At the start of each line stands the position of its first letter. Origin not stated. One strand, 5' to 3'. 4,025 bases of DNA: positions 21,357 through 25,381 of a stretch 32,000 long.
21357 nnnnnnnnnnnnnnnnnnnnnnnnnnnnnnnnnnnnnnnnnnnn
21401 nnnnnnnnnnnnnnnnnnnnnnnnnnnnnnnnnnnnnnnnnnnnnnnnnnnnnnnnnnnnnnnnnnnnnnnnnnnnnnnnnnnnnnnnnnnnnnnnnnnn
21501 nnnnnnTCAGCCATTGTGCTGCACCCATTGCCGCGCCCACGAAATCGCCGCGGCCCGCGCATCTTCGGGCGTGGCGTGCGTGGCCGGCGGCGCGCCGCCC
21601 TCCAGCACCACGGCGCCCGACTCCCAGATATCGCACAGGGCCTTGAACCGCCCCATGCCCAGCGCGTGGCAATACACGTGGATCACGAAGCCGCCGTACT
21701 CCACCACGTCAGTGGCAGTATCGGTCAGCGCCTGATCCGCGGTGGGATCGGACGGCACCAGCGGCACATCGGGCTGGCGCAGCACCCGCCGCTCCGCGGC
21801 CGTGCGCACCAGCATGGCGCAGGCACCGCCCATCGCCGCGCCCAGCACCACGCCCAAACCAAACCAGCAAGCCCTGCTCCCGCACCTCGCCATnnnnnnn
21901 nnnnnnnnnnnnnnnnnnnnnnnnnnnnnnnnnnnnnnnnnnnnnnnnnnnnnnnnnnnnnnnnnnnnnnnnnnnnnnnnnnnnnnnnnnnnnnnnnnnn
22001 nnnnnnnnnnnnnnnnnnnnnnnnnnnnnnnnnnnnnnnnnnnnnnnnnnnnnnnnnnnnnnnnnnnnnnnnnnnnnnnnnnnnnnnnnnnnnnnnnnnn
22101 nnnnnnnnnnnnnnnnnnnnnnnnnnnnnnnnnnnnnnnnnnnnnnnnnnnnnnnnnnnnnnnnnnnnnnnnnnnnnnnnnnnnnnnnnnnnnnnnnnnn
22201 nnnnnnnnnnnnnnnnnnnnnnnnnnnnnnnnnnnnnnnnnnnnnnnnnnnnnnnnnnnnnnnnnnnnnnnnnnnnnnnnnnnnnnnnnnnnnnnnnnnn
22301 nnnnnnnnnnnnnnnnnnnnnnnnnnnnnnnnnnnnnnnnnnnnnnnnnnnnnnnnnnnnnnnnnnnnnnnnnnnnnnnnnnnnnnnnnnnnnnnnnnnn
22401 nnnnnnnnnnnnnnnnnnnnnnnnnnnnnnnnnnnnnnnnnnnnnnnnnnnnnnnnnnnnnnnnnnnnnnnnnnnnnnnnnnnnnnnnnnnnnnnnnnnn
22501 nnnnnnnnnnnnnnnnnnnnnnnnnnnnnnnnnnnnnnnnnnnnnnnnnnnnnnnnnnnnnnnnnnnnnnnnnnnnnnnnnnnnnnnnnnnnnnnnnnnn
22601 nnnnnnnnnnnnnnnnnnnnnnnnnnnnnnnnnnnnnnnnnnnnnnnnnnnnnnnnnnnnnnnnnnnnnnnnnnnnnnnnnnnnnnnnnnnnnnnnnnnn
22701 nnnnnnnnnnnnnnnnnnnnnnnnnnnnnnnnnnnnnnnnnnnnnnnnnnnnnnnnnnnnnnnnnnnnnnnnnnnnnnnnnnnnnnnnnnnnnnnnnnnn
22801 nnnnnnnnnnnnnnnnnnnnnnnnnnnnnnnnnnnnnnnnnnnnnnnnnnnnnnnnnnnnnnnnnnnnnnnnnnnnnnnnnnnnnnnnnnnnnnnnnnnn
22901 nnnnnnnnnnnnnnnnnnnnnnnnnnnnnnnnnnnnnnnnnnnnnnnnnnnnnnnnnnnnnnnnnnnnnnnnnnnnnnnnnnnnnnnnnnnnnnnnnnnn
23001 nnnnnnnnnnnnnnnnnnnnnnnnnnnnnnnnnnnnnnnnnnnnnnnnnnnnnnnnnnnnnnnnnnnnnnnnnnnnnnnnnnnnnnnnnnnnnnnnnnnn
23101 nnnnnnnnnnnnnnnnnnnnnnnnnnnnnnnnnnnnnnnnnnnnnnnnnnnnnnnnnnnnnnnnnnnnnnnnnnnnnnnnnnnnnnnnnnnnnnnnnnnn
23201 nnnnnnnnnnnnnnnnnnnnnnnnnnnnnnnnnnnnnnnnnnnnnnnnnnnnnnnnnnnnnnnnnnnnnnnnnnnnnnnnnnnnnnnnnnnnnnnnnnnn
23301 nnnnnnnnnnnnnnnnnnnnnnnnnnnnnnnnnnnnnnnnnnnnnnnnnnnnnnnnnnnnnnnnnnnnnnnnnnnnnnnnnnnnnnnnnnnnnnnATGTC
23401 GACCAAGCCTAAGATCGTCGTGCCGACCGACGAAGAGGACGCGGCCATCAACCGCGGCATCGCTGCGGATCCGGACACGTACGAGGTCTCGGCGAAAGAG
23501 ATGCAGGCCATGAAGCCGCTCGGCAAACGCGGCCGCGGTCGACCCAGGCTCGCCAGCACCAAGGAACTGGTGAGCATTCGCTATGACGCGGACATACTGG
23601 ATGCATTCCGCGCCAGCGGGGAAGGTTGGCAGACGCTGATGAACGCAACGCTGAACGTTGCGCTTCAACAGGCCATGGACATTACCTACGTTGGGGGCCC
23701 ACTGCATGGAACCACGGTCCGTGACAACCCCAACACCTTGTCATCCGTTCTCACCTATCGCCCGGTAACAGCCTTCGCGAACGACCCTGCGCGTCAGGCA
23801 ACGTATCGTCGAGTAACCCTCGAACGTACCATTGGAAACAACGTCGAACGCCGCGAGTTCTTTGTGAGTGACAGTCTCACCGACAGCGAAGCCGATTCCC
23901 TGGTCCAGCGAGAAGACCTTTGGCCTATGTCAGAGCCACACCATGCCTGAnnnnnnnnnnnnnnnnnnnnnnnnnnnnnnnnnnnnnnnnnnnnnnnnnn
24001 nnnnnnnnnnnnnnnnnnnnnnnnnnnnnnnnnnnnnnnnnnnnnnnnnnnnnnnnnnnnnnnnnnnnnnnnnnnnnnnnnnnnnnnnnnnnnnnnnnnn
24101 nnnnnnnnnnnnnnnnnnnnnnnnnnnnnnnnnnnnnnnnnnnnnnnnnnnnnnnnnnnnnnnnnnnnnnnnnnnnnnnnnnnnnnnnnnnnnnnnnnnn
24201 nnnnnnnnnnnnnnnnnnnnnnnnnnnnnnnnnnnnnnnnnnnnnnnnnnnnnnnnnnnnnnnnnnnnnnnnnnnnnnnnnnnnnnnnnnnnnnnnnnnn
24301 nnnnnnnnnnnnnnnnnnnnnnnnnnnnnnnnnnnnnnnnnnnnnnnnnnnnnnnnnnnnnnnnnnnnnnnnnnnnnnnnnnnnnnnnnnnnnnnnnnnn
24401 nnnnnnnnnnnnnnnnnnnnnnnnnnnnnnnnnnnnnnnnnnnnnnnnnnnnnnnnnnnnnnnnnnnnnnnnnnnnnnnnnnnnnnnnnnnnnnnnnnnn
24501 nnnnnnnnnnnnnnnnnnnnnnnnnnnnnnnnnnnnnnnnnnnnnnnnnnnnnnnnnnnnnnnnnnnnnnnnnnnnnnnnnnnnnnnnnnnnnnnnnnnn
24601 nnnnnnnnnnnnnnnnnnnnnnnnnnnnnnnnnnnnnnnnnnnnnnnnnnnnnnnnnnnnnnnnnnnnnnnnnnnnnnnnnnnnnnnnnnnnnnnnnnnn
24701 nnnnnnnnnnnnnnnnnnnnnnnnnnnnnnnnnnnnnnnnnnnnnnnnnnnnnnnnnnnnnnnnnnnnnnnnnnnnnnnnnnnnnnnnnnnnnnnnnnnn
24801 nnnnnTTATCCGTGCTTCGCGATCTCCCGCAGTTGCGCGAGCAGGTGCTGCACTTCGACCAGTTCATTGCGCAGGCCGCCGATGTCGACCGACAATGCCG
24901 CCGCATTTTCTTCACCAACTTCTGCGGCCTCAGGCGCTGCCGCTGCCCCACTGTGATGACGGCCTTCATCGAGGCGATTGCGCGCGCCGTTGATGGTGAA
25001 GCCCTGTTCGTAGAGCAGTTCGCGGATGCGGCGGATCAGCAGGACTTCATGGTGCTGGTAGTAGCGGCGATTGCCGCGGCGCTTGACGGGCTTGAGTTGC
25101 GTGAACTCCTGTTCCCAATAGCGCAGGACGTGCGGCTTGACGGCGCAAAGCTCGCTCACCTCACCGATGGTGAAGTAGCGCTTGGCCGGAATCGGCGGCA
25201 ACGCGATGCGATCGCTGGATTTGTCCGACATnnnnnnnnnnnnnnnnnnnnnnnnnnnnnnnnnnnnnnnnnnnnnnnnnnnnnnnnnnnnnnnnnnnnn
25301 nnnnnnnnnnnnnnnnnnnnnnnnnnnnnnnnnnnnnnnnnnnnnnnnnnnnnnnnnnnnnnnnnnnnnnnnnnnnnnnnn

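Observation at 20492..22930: Candidate uncharacterised stress / TA-like module: divergent small-protein cluster centred on the SOS box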

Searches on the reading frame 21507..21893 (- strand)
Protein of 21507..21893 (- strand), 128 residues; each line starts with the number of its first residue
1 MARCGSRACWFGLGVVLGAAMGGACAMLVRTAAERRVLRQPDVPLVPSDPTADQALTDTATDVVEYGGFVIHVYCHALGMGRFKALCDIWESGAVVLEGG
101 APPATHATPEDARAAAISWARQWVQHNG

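Call 7: search_protein_families(library=pfam, max_evalue=0.1, proteins=[window:21507-21893:-])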
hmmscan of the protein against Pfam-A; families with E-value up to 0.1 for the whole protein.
window:21507-21893:- (128 aa): 1 family
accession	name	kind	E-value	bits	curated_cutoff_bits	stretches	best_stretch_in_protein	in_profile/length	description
PF20204.3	DUF6566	-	0.055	14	26.7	1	61-126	3-70/78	Domain of unknown function (DUF6566)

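Call 8: search_protein_families(library=ncbifam, max_evalue=0.1, proteins=[window:21507-21893:-])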
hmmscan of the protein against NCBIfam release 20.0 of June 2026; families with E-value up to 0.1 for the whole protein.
window:21507-21893:- (128 aa): 1 family
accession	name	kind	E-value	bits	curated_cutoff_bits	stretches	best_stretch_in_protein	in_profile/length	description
NF046097.1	CV_2116_dom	domain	0.044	13.9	58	1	64-124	2-65/75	CV_2116 domain-containing protein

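Call 29: search_protein_families(library=padloc, max_evalue=0.1, proteins=[window:21507-21893:-])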
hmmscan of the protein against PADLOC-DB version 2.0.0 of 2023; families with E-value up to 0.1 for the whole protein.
window:21507-21893:- (128 aa): 0 families

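Call 30: search_protein_families(library=phrogs, max_evalue=0.1, proteins=[window:21507-21893:-])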
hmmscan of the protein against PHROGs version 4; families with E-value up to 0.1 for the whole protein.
window:21507-21893:- (128 aa): 0 families

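Call 64: search_dna_similar(query=window:21507-21893:-, collection=plasmids, mode=protein, max_evalue=0.001, max_rows=25)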
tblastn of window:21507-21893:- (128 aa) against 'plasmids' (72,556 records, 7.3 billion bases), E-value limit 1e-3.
No match.

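Call 79: search_protein_families(library=pfam, alignment_id=A4, max_evalue=1)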
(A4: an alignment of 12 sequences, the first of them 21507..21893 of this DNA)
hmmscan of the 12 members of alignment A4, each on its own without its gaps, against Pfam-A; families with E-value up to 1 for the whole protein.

A. member 1, window:21507-21893:- (128 aa): 1 family
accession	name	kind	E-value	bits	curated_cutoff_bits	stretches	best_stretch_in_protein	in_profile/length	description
PF20204.3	DUF6566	-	0.055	14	26.7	1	61-126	3-70/78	Domain of unknown function (DUF6566)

B. families by the number of members that match (of 12 scanned): 4 families
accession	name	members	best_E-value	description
PF20204.3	DUF6566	4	0.052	Domain of unknown function (DUF6566)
PF12732.12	YtxH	1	0.058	YtxH-like protein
PF19981.4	DUF6417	1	0.14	Family of unknown function (DUF6417)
PF05861.17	PhnI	1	0.2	Bacterial phosphonate metabolism protein (PhnI)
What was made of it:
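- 21507..21893 (-): p128: an N-terminal hydrophobic anchor (ACWFGLG...), a variable linker and a conserved 65-aa C-terminal domain (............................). DUF6566 and CV_2116 match only at E about 0.05 (calls 7, 8, 79).
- Tried and rejected: DUF6566 stays sub-threshold in orthologues (call 79).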

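Call 80: search_solved_structures(query=A4, max_evalue=10)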
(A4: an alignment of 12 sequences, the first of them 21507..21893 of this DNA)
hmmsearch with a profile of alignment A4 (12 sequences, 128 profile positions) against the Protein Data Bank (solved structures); distinct sequences matched with E-value up to 10: 0.
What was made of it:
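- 21507..21893 (-): There is no PDB sequence relative (call 80).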

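Call 87: find_related_loci(query=A4, collection=viral_contigs, flank=5000)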
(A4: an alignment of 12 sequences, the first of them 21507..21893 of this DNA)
Query A4 (128 aa) in viral_contigs; peptide patterns used: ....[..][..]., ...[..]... (x = any residue, [..] = any of these).
12 stretches matched a pattern, but none encodes a relative of the query by tblastn (E <= 1e-3).
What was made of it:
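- No plasmid or viral copies of p128 were found (calls 64, 87).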

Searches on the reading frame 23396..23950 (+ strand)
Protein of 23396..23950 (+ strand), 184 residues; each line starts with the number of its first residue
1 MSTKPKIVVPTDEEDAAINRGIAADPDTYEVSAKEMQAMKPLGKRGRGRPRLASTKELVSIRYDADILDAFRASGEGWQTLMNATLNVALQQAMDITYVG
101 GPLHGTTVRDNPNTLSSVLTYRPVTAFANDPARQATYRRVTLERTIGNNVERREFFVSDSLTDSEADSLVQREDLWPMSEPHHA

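Call 105: search_protein_families(library=pfam, max_evalue=0.01, proteins=[window:23396-23950:+])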
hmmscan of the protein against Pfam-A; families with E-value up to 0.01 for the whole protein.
window:23396-23950:+ (184 aa): 1 family
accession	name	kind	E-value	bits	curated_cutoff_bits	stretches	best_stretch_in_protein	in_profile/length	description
PF14384.12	BrnA_antitoxin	-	3.9e-19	69.2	26.1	1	27-89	1-67/68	BrnA antitoxin of type II toxin-antitoxin system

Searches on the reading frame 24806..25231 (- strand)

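Call 105: search_protein_families(library=pfam, max_evalue=0.01, proteins=[window:24806-25231:-])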
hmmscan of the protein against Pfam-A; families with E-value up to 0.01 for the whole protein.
window:24806-25231:- (141 aa): 2 families
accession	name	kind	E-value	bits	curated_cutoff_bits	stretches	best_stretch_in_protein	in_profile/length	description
PF13411.12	MerR_1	-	1e-19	70.8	21.6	1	20-88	1-67/69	MerR HTH family regulatory protein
PF00376.29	MerR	-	1.1e-10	41.5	28.2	1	21-58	1-38/38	MerR family regulatory protein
